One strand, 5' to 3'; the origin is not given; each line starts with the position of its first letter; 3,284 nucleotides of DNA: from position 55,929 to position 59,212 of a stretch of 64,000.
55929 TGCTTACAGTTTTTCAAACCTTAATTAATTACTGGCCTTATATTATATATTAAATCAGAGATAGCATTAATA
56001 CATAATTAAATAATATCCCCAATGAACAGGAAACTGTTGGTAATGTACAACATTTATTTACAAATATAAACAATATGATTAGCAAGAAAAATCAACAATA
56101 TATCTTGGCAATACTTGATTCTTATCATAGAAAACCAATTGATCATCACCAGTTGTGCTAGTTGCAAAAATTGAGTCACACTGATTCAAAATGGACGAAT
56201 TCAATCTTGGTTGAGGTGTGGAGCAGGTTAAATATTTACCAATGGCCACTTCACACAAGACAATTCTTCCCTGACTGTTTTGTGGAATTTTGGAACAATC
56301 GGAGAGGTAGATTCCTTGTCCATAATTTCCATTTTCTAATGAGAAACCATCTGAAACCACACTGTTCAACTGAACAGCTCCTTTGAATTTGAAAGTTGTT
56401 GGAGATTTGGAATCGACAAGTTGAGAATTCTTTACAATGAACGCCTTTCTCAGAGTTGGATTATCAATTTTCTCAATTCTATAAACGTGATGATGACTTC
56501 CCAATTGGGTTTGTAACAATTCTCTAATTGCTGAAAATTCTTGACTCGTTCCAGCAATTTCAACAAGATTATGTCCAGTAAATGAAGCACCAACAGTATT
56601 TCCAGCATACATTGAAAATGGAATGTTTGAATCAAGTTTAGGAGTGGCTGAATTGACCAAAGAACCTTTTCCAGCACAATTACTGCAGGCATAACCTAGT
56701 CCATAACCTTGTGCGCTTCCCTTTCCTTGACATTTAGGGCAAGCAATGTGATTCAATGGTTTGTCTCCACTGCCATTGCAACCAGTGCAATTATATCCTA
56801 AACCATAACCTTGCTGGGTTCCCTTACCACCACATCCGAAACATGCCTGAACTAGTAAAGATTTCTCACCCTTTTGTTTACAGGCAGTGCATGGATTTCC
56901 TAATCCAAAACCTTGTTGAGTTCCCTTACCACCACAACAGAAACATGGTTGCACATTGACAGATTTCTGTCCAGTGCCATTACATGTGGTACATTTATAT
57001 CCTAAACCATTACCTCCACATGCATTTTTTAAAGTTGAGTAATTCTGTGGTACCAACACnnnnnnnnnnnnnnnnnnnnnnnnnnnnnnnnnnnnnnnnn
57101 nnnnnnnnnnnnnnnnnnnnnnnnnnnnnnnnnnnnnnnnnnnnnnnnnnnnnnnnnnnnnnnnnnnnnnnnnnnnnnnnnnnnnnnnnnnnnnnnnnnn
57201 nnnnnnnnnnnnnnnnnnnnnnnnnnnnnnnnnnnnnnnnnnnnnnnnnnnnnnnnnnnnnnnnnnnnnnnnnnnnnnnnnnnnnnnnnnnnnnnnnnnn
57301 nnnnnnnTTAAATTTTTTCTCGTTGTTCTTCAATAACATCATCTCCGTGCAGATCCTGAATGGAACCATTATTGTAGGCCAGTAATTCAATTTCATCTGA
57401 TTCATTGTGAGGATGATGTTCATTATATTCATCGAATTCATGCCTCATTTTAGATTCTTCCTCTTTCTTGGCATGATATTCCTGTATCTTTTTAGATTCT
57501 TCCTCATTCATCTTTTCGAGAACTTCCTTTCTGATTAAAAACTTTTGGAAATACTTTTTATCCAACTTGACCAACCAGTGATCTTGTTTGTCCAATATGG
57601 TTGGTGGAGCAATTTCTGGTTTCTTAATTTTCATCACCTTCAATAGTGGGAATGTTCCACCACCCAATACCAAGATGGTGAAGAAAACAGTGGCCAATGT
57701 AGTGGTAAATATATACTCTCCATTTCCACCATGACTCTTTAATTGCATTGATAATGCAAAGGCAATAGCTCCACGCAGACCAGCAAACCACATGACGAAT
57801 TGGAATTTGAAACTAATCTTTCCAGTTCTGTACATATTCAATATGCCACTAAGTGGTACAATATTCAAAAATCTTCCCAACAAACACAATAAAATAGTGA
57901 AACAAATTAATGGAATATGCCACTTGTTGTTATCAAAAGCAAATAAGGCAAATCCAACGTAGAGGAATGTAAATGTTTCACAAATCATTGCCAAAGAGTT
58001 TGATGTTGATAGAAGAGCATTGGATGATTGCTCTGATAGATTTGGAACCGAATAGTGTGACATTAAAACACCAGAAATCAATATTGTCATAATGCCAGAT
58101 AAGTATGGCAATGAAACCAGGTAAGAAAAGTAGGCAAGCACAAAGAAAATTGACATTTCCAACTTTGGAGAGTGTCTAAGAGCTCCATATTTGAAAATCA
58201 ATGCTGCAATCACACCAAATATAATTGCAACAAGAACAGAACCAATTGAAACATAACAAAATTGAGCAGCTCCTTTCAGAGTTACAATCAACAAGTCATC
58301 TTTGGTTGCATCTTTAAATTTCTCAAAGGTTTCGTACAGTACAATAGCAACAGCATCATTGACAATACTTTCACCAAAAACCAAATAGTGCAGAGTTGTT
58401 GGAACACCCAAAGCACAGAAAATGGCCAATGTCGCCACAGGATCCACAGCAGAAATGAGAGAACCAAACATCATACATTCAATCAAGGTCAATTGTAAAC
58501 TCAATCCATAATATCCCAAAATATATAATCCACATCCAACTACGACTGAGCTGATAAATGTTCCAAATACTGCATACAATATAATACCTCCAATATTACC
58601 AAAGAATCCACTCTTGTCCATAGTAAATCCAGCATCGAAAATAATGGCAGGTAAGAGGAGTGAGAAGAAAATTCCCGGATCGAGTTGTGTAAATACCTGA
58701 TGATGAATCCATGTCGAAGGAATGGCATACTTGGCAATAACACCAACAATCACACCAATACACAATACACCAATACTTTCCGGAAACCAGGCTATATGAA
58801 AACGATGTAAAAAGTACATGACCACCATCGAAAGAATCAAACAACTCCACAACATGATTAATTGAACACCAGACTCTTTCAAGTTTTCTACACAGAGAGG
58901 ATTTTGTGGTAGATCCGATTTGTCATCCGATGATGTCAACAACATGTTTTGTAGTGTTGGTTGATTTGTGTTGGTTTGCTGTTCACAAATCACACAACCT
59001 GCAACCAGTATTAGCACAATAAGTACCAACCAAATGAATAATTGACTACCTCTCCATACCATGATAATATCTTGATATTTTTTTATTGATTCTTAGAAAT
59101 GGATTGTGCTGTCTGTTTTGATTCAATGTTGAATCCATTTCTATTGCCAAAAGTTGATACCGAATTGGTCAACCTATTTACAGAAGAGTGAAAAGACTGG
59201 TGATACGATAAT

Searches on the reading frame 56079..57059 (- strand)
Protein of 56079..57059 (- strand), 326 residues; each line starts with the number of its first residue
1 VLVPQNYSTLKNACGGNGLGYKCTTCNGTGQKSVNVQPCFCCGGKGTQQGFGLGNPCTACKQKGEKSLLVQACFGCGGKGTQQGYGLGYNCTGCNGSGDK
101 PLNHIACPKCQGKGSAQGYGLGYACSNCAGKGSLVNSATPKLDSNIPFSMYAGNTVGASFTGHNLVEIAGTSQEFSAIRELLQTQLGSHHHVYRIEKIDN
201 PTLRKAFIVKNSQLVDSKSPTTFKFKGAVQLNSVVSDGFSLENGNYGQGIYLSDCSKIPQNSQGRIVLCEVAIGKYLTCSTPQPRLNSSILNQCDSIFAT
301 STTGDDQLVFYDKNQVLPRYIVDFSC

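Call 27: search_protein_families(library=pfam, proteins=[window:56079-57059:-])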
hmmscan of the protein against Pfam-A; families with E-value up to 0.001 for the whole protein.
window:56079-57059:- (326 aa): 2 families
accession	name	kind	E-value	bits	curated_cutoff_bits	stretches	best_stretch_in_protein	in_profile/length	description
PF00644.27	PARP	-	1.3e-06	28.5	26.7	1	172-281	1-126/199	Poly(ADP-ribose) polymerase catalytic domain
PF00684.25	DnaJ_CXXCXGXG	-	0.00041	21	32.7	0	91-132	1-65/65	DnaJ central domain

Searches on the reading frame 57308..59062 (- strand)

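Call 27: search_protein_families(library=pfam, proteins=[window:57308-59062:-])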
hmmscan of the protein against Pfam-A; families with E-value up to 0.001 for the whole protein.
window:57308-59062:- (584 aa): 1 family
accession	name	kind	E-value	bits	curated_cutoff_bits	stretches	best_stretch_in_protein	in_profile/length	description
PF00999.27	Na_H_Exchanger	-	2.2e-60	205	26.2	1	77-475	2-374/375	Sodium/hydrogen exchanger, transmembrane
